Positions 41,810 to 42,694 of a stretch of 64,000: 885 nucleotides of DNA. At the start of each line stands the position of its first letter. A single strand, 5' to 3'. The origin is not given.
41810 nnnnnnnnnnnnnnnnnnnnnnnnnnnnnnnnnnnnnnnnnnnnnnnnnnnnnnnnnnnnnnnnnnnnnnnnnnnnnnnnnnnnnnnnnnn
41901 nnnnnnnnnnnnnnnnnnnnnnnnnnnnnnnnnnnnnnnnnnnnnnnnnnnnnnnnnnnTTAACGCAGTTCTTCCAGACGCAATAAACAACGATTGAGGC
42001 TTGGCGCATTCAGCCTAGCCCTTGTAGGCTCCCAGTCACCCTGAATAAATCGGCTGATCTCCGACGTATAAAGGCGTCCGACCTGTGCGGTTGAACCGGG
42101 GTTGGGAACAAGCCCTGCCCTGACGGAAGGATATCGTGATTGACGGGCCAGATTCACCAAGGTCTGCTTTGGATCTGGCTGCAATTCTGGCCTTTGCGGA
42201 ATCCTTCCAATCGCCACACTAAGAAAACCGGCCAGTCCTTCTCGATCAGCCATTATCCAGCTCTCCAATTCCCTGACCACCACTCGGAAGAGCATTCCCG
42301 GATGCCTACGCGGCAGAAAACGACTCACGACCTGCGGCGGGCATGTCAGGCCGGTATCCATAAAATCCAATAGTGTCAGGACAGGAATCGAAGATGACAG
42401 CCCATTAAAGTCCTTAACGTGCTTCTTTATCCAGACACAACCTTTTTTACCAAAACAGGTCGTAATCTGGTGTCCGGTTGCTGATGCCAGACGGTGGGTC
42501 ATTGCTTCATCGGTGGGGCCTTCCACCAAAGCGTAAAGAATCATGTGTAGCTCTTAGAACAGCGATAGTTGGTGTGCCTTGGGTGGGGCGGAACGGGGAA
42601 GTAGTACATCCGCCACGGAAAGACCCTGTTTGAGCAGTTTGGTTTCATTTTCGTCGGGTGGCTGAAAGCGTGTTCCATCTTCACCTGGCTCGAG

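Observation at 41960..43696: Compact two-gene ABC-ATPase plus Toprim-like (DUF4276-like) module: a miniature OLD/PARIS-type candidate defence system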

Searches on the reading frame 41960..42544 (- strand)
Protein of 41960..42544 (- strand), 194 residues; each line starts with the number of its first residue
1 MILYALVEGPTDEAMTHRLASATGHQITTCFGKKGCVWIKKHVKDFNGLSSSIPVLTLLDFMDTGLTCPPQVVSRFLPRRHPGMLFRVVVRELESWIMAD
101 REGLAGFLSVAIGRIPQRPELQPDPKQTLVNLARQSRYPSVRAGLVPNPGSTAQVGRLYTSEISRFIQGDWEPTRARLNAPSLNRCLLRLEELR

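Call 3: search_protein_families(library=pfam, proteins=[window:41960-42544:-], max_evalue=0.1)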
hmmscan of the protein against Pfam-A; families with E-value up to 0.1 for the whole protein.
window:41960-42544:- (194 aa): 1 family
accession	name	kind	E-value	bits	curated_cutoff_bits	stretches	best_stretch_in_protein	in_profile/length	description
PF14103.11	DUF4276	-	0.00048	20.9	30.2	1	7-126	1-135/192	Domain of unknown function (DUF4276)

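Call 4: search_protein_families(library=padloc, proteins=[window:41960-42544:-], max_evalue=1)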
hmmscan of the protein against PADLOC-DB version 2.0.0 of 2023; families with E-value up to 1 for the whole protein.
window:41960-42544:- (194 aa): 8 families
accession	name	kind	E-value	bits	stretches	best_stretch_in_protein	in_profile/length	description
PDLC04194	HEC-01B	-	9.5e-54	180.3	1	4-193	7-197/204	-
PDLC04197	HEC-01B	-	7.2e-39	131.5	1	1-193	1-189/192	-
PDLC04193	HEC-01B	-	1.1e-38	131.1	1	4-194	4-193/195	-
PDLC04210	HEC-01B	-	3.8e-05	21.5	1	88-138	115-172/217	-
PDLC04205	HEC-01B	-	0.0026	15.5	1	80-105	106-131/213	-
PDLC04196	HEC-01B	-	0.003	15.6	1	55-139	70-157/197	-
PDLC04191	HEC-01B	-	0.009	14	1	86-136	93-143/192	-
PDLC04202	HEC-01B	-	0.034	12.2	1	83-105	101-123/204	-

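Call 5: search_protein_families(library=ncbifam, proteins=[window:41960-42544:-], max_evalue=0.1)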
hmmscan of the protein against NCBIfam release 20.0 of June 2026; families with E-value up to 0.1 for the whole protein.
window:41960-42544:- (194 aa): 0 families

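Call 16: find_homologous_proteins(query=window:41960-42544:-, max_evalue=0.001)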
Query window:41960-42544:- (194 aa): 147 proteins with E <= 0.001 among 319 candidates; the best 120 are listed.
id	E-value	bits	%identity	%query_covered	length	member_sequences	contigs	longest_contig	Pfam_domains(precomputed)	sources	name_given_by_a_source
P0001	1.2e-126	438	100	100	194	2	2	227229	-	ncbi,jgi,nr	ncbi:MAG: hypothetical protein C4531_08260 [Desulfurivibrio sp.]|jgi:hypothetical protein|nr:MAG: hy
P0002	1.0e-83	298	69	99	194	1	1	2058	-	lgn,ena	-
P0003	1.9e-79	284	65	99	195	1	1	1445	-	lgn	-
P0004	2.1e-79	284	66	100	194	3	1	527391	PF14103.12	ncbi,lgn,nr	ncbi:protein of unknown function [Desulfonatronum zhilinae]|nr:protein of unknown function [Desulfon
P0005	4.4e-79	283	66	99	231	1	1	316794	-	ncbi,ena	-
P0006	1.3e-77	278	64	99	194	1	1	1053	PF14103.12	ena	-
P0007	1.9e-76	274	64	100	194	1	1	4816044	PF14103.12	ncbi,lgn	ncbi:DUF4276 family protein [Desulfonatronum parangueonense]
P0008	2.7e-73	264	62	99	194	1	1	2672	-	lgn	-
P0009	3.2e-66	241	60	92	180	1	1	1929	PF14103.12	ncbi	-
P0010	9.0e-65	236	56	99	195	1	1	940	-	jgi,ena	-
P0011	1.9e-64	235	55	99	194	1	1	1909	PF14103.12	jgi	jgi:hypothetical protein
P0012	2.7e-64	234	57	97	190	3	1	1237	-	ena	-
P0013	6.4e-64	233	56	99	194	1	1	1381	PF14103.12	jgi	jgi:hypothetical protein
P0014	7.3e-64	233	57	99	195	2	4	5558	PF14103.12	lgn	-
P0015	1.8e-63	232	54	100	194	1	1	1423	PF14103.12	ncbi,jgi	-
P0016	4.2e-62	227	55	99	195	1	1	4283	PF14103.12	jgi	-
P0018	9.1e-62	226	56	97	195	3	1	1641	PF14103.12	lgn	-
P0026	4.7e-60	220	55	99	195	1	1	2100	PF14103.12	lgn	-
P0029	6.3e-60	220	55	99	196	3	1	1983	PF14103.12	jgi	jgi:hypothetical protein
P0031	9.0e-60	220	54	100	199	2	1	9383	PF14103.12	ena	-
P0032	1.2e-59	219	55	99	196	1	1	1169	PF14103.12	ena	-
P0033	2.1e-59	218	55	99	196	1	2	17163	PF14103.12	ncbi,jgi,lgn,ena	-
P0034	2.3e-59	218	55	99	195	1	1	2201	PF14103.12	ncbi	-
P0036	2.5e-59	218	52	99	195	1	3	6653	PF14103.12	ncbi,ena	-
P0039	3.1e-59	218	55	99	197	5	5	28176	PF14103.12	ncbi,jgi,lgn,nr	ncbi:MAG TPA: DUF4276 family protein [Blastocatellia bacterium]|jgi:hypothetical protein|nr:DUF4276 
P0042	5.1e-59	217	55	99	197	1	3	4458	PF14103.12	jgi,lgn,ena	-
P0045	1.0e-58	216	52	99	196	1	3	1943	PF14103.12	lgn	-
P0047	1.3e-58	216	56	94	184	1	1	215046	PF14103.12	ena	-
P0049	1.6e-58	215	53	99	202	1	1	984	PF14103.12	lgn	-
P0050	1.6e-58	215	55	99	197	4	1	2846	PF14103.12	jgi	jgi:hypothetical protein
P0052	4.0e-58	214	53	99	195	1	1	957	PF14103.12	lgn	-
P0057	1.2e-57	213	55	99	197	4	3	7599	PF14103.12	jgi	jgi:Domain of unknown function (DUF4276)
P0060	1.7e-57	212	53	99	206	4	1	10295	PF14103.12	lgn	-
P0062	3.6e-57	211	58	94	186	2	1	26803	PF14103.12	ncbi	-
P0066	7.2e-57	210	54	99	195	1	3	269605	PF14103.12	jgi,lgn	jgi:hypothetical protein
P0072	1.6e-56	209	52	99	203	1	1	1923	PF14103.12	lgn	-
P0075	3.0e-56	208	52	99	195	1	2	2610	PF14103.12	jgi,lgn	jgi:hypothetical protein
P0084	2.6e-55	205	53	94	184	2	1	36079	PF14103.12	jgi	jgi:hypothetical protein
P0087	5.0e-55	204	53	97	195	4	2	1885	PF14103.12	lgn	-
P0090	9.8e-55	203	54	97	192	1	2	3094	PF14103.12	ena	-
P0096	1.1e-53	200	49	99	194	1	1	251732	-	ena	-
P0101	6.2e-53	197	51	99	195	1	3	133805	-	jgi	jgi:hypothetical protein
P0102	6.5e-53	197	51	97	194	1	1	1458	PF14103.12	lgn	-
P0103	7.5e-53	197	48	97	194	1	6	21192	PF14103.12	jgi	jgi:hypothetical protein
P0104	8.6e-53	197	51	97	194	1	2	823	PF14103.12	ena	-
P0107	2.1e-52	195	49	99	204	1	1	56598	PF14103.12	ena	-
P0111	1.1e-51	193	49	98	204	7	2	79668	PF14103.12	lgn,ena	-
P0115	8.5e-51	190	51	99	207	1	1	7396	PF14103.12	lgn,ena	-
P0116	1.3e-50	190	49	99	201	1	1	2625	PF14103.12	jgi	jgi:hypothetical protein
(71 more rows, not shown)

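Call 21: find_related_loci(query=A1, collection=genome_contigs, flank=10000)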
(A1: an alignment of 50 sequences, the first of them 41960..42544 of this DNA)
Query A1 (194 aa) in genome_contigs; peptide patterns used: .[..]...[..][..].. (x = any residue, [..] = any of these).
275 stretches matched a pattern; 229 encode a relative of the query (tblastn E <= 1e-3); the best 80 are kept; 80 distinct loci.
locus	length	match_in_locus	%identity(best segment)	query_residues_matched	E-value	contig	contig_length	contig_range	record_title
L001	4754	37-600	55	6-193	8e-71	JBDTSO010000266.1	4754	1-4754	MAG: Acidobacteriota bacterium isolate cluster3_bin.273 NODE_104213_length_4754_cov_6.012769, whole genome shotgun seque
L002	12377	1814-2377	55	6-193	3e-68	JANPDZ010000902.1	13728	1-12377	MAG: Acidobacteriota bacterium isolate VAR_78_metabat_320 VAR_78_k141_809118, whole genome shotgun sequence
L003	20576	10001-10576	55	2-193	5e-68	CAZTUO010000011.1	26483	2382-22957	MAG TPA_asm: uncultured Nitrospira sp. isolate binchicken_co30_85 genome assembly, contig: NODE_1471_length_26483_cov_4.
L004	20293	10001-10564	54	6-193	4e-67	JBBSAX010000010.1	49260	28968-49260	MAG: Pyrinomonadales bacterium isolate La6_metabat2.050 La6_metabat2.050_K_108197_L_49260_cov_27.1061, whole genome shot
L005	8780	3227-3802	51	2-193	2e-67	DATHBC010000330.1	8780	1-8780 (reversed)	MAG TPA_asm: Pyrinomonadaceae bacterium isolate SMAG_U10706 k141_310118, whole genome shotgun sequence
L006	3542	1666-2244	52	2-194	2e-67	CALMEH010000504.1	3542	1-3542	MAG TPA_asm: uncultured Acidobacteria bacterium isolate SRR2107211_bin.18_CONCOCT_v1.1_MAG genome assembly, contig: ERZ7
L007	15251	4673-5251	55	2-193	4e-67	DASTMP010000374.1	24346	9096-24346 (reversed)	MAG TPA_asm: Blastocatellia bacterium isolate SMAG_U3747 k141_2770938, whole genome shotgun sequence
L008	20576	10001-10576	55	2-193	5e-67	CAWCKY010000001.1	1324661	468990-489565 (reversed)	MAG: uncultured Acidobacteriota bacterium isolate MFD03602.bin.2.40 genome assembly, contig: contig_10170, whole genome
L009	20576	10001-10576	53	2-193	2e-66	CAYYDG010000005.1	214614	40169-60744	MAG TPA_asm: uncultured Heliomicrobium sp. isolate binchicken_co276_100 genome assembly, contig: NODE_45_length_214614_c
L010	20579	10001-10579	54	2-194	1e-66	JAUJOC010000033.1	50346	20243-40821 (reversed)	MAG: Abditibacteriaceae bacterium isolate YX2bin8 opera_contig_978, whole genome shotgun sequence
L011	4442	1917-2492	53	2-193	1e-66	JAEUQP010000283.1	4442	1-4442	MAG: Acidobacteria bacterium isolate new MAG-254 k141_3837198, whole genome shotgun sequence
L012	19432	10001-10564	54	6-193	1e-65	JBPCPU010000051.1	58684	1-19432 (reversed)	MAG: Pyrinomonadaceae bacterium isolate TH_ant_mag_190 S1Ck127_3701050_flag_1_multi_22.8231_len_58684, whole genome shot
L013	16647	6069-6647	52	2-194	1e-65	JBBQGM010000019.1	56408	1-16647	MAG: Pyrinomonadales bacterium isolate Co_metawrap_963 Cmw_963_k141_13266689_length_56408_cov_17.9976, whole genome shot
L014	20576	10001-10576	53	2-193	2e-64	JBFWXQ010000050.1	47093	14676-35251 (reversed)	MAG: Blastocatellales bacterium isolate CA_2019_TPBS_144 NODE_4641_length_47093_cov_21.710471_TPBS, whole genome shotgun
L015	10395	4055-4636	52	1-194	3e-63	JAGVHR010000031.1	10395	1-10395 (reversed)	MAG: Thermodesulfovibrionales bacterium isolate DeMMO2_13 c_000000109213, whole genome shotgun sequence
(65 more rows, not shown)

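Call 25: predict_structure(alignment_id=A1)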
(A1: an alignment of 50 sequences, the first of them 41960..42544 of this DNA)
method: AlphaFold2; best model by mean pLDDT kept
length: 194 residues; sequences in the alignment: 50
mean_pLDDT: 96.2   pTM: 0.90
mean pLDDT of the five models: 96.2, 96.0, 95.9, 95.5, 94.9
residues with pLDDT >= 90: 191; 70-90: 3; 50-70: 0; < 50: 0
segments of 3 or more residues with pLDDT < 50: none
pLDDT, mean of each block of 10 residues (from residue 1): 97 98 97 95 96 96 92 93 94 97 98 97 97 98 96 96 98 98 97 88
secondary structure, 60 per line:
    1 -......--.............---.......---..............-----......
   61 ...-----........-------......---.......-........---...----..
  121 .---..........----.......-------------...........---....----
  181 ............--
elements in order: E2-7 H10-22 E26-32 H36-49 E55-60 H69-76 E84-89 H93-99 H101-108 H125-134 H139-145 H159-169 H173-176 H181-192

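Call 33: search_solved_structures(query=A1, max_evalue=10, show_alignments=4)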
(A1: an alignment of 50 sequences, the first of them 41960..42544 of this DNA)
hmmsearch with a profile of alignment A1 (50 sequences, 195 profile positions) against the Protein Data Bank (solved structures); distinct sequences matched with E-value up to 10: 0.

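Call 35: search_protein_representatives(alignment_id=A1)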
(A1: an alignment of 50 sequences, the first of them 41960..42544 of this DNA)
Query: 50 sequences, 195 profile positions. Proteins with E-value up to 0.001 (for the whole library): 2497; up to 1e-10: 1982; up to 1e-30: 1066. The best 150 are listed.
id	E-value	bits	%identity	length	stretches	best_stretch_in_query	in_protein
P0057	4.4e-82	290.4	-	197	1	2-194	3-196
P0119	4.0e-74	264.4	-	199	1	1-194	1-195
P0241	1.9e-73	262.3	-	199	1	3-193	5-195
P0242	2.5e-73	261.8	-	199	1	3-193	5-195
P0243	2.8e-72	258.4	-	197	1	1-194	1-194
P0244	4.2e-66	238.2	-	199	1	2-193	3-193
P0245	2.0e-65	236.1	-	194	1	3-190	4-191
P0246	3.2e-65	235.4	-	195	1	2-193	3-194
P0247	4.5e-65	234.9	-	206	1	2-194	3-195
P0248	6.5e-65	234.4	-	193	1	1-193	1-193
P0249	3.9e-64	231.8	-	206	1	3-194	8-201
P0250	4.2e-64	231.7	-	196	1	1-194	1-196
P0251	3.6e-63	228.7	-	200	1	3-194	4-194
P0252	5.8e-63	228.0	-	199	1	3-194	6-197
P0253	1.4e-62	226.8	-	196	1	2-193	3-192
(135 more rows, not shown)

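Call 38: fold_search(model_id=the predicted structure, library=pdb)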
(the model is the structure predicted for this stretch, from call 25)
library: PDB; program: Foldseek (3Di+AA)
matches with E <= 10: 861; with E <= 0.001: 0
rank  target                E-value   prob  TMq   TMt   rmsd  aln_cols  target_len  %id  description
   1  4iil                  5.2e-02  0.87  0.35  0.24   7.9       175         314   13  Crystal Structure of RfuA (TP0298) of T. pallidum Bound to Riboflavin (released 2013-02-27)
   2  4bqo_A                1.8e-01  0.25  0.30  0.21  18.9       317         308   10  Structural insights into WcbI, a novel polysaccharide biosynthesis enzyme. Native protein without disulfide bond betwe (released 2013-11-06)
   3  3huu_A                2.0e-01  0.54  0.29  0.23   6.3       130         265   12  Crystal structure of transcription regulator like protein from Staphylococcus haemolyticus (released 2009-07-07)
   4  28tm_D                2.2e-01  0.63  0.25  0.37   5.4        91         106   12  Structure of an uncharacterized Rossmann fold protein from Homo sapiens (released 2026-03-11)
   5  5bo3_B                2.3e-01  0.09  0.18  0.13  14.8       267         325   12  Bianthranilate-like inhibitor with 5 atom "line" and phosphonate "hook" fishing for hydrogen bond donors in Mycobacter (released 2016-06-01)
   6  6vg7_MODEL_1_A        2.7e-01  0.60  0.25  0.40   4.9        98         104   18  De novo designed Rossmann fold protein ROS2_49223 (released 2020-08-19)
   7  8byr_C                2.7e-01  0.23  0.25  0.32  12.7       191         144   17  Crystal structure of MoaB2 protein from Mycobacterium smegmatis (released 2024-07-10)
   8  6p6f_B                2.9e-01  0.77  0.30  0.37   5.0       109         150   16  BG505 SOSIP-I53-50NP (released 2019-06-19)
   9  5xt2_A                3.4e-01  0.28  0.28  0.28  18.6       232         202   11  Crystal structures of full-length FixJ from B. japonicum crystallized in space group P212121 (released 2018-05-23)
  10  5xso                  3.6e-01  0.20  0.28  0.27  19.3       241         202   10  Crystal structure of full-length FixJ from B. japonicum crystallized in space group C2221 (released 2018-05-23)
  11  6zxb_A                3.8e-01  0.66  0.27  0.20   4.6        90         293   16  Diguanylate cyclase DgcR (I-site mutant) in native state (released 2021-03-31)
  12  8xat_B                3.8e-01  0.18  0.29  0.29  16.9       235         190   10  Crystal structure of AtARR1(RD-DBD) (released 2024-01-24)
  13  4bqn_B                3.8e-01  0.16  0.29  0.21  17.9       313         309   10  Structural insights into WcbI, a novel polysaccharide biosynthesis enzyme. Native protein. (released 2013-11-06)
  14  2fw9_A                3.8e-01  0.14  0.24  0.28  12.1       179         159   11  Structure of PurE (N5-carboxyaminoimidazole ribonucleotide mutase) H59F from the acidophilic bacterium Acetobacter ace (released 2006-06-13)
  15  1upt_C                4.0e-01  0.21  0.23  0.26   7.1       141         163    9  Structure of a complex of the golgin-245 GRIP domain with Arl1 (released 2003-10-30)
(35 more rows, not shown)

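Call 39: search_protein_families(library=pfam, alignment_id=A3, max_evalue=0.00001)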
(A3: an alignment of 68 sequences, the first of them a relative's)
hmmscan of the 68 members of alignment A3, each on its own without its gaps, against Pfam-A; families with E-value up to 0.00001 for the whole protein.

A. member 1, L004:5538-8765:- (1076 aa): 11 families
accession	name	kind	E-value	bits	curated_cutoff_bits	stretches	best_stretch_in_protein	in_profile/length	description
PF02786.22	CPSase_L_D2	-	7e-110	366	19.8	2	128-334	1-210/211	Carbamoyl-phosphate synthase L chain, ATP binding domain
PF25596.1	CPSase_L_D1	-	4.8e-104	343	27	2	7-124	2-117/118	Carbamoyl phosphate synthase preATP-grasp domain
PF02787.25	CPSase_L_D3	-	1.9e-23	82.6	26.6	1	419-498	1-79/80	Carbamoyl-phosphate synthetase large chain, oligomerisation domain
PF02142.27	MGS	-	6.7e-21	74.7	24.1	1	950-1035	2-94/94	MGS-like domain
PF02222.28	ATP-grasp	-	1.1e-15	58.2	27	1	673-838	2-163/179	ATP-grasp domain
PF07478.18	Dala_Dala_lig_C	-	1.3e-13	51.3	24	1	693-837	28-175/204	D-ala D-ala ligase C-terminus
PF15632.11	ATPgrasp_Ter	-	6.3e-10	39.4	29.1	0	753-863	15-110/131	ATP-grasp in the biosynthetic pathway with Ter operon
PF13535.11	ATP-grasp_4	-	5.1e-09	36.4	27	0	722-838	23-152/160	ATP-grasp domain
PF01071.24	GARS_A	-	9.1e-09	35.9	27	0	672-837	8-188/194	Phosphoribosylglycinamide synthetase, ATP-grasp (A) domain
PF02655.19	ATP-grasp_3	-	2.1e-08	34.8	23.2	1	668-838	5-157/160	ATP-grasp domain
PF08443.16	RimK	-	8.5e-07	29.2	21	0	664-855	1-182/188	RimK-like ATP-grasp domain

B. families by the number of members that match (of 68 scanned): 83 families (the first 25 are shown)
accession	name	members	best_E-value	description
PF01555.25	N6_N4_Mtase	6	5.4e-47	DNA methylase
PF00107.32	ADH_zinc_N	5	1.8e-26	Zinc-binding dehydrogenase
PF16912.11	Glu_dehyd_C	5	2.8e-10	Glucose dehydrogenase C-terminus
PF02786.22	CPSase_L_D2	4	7e-110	Carbamoyl-phosphate synthase L chain, ATP binding domain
PF25596.1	CPSase_L_D1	4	4.8e-104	Carbamoyl phosphate synthase preATP-grasp domain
PF08240.17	ADH_N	4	4e-29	Alcohol dehydrogenase GroES-like domain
PF02787.25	CPSase_L_D3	4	1.9e-23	Carbamoyl-phosphate synthetase large chain, oligomerisation domain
PF02142.27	MGS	4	2.7e-21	MGS-like domain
PF02222.28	ATP-grasp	4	1.1e-15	ATP-grasp domain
PF07478.18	Dala_Dala_lig_C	4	1.5e-14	D-ala D-ala ligase C-terminus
PF15632.11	ATPgrasp_Ter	4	9e-12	ATP-grasp in the biosynthetic pathway with Ter operon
PF02655.19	ATP-grasp_3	4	1.1e-09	ATP-grasp domain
PF00152.25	tRNA-synt_2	3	1.3e-121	tRNA synthetases class II (D, K and N)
PF14863.12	Alkyl_sulf_dimr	3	4.8e-36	Alkyl sulfatase dimerisation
PF02938.19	GAD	3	1.6e-24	GAD domain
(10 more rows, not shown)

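Call 40: search_protein_families(library=pfam, alignment_id=A4, max_evalue=0.00001)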
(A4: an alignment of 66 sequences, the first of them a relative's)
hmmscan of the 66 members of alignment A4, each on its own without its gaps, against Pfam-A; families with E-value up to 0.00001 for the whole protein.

A. member 1, L001:821-2590:+ (590 aa): 8 families
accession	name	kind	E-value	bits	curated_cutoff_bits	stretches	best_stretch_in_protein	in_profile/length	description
PF00486.34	Trans_reg_C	-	6.5e-21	74.6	26.2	1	24-98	2-77/77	Transcriptional regulatory protein, C terminal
PF07719.23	TPR_2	-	6.5e-12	45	27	0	393-424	2-33/34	Tetratricopeptide repeat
PF13431.12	TPR_17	-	6.6e-09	35.8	24.4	0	383-412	4-33/34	Tetratricopeptide repeat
PF14559.12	TPR_19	-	1e-07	32.6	25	0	438-490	3-55/68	Tetratricopeptide repeat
PF13181.12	TPR_8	-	2.1e-07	31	25.7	0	394-424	3-33/34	Tetratricopeptide repeat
PF13428.12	TPR_14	-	2e-06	28.4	23.5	0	433-467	8-42/44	Tetratricopeptide repeat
PF13414.12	TPR_11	-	3.1e-06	27.2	26.8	0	435-472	3-40/42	TPR repeat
PF13432.12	TPR_16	-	4e-06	27.6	32.7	0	372-424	11-63/65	Tetratricopeptide repeat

B. families by the number of members that match (of 66 scanned): 83 families (the first 25 are shown)
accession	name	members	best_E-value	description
PF01261.30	AP_endonuc_2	3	1.9e-44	Xylose isomerase-like TIM barrel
PF08241.18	Methyltransf_11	3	2.5e-21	Methyltransferase domain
PF13649.12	Methyltransf_25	3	1.8e-17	Methyltransferase domain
PF13489.12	Methyltransf_23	3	2.1e-15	Methyltransferase domain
PF13847.12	Methyltransf_31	3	7.1e-14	Methyltransferase domain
PF08242.18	Methyltransf_12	3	8.3e-13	Methyltransferase domain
PF01209.24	Ubie_methyltran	3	5.3e-09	ubiE/COQ5 methyltransferase family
PF01131.25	Topoisom_bac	2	1.9e-129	DNA topoisomerase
PF07719.23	TPR_2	2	1.2e-53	Tetratricopeptide repeat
PF01256.23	Carb_kinase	2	1.8e-51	NAD(P)H-hydrate dehydratase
PF01396.24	Zn_ribbon_Top1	2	3.5e-51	Topoisomerase DNA binding C4 zinc finger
PF13181.12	TPR_8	2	8.1e-49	Tetratricopeptide repeat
PF13414.12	TPR_11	2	2.9e-48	TPR repeat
PF13432.12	TPR_16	2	2.8e-37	Tetratricopeptide repeat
PF03853.21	YjeF_N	2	9.9e-37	YjeF-related protein N-terminus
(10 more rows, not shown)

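Call 41: search_protein_families(library=pfam, alignment_id=A1, max_evalue=0.1)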
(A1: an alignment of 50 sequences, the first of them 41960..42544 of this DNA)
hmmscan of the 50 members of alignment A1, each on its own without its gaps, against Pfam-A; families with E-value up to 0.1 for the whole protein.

A. member 1, window:41960-42544:- (194 aa): 1 family
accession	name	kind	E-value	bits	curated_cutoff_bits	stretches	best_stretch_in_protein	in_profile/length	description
PF14103.11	DUF4276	-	0.00048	20.9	30.2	1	7-126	1-135/192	Domain of unknown function (DUF4276)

B. families by the number of members that match (of 50 scanned): 6 families
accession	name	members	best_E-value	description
PF14103.11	DUF4276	49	5.7e-08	Domain of unknown function (DUF4276)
PF14799.11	FAM195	2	0.041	FAM195 family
PF02998.19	Lentiviral_Tat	1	0.047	Lentiviral Tat protein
PF13661.12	2OG-FeII_Oxy_4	1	0.056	2OG-Fe(II) oxygenase superfamily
PF16918.11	PknG_TPR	1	0.06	Protein kinase G tetratricopeptide repeat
PF18354.7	SH3_18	1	0.066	CarS bacterial SH3 domain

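Call 42: search_protein_families(library=padloc, alignment_id=A3, max_evalue=1e-10)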
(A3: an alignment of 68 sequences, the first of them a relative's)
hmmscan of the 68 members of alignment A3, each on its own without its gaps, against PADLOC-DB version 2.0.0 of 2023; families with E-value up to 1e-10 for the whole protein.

A. member 1, L004:5538-8765:- (1076 aa): 0 families

B. families by the number of members that match (of 68 scanned): 43 families (the first 25 are shown)
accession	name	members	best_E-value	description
PDLC03632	MTase_III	6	0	Type III methyltransferase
PDLC03354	MTase_II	6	8.1e-74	Type II methyltransferase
PDLC03339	MTase_II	6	1.4e-57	Type II methyltransferase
PDLC03300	MTase_II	6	1e-47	Type II methyltransferase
PDLC03644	MTase_III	6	3.8e-47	Type III methyltransferase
PDLC03636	MTase_III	6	3.2e-39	Type III methyltransferase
PDLC03299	MTase_II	6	3.4e-39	Type II methyltransferase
PDLC03638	MTase_III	6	3.5e-39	Type III methyltransferase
PDLC03633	MTase_III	6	1e-35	Type III methyltransferase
PDLC03371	MTase_II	6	2.1e-35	Type II methyltransferase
PDLC03641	MTase_III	6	1.1e-34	Type III methyltransferase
PDLC03634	MTase_III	6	5.4e-32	Type III methyltransferase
PDLC03635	MTase_III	6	1.8e-30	Type III methyltransferase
PDLC03216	MTase_II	6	8.7e-25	Type II methyltransferase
PDLC03738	oMTase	6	2.7e-23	orphan methyltransferase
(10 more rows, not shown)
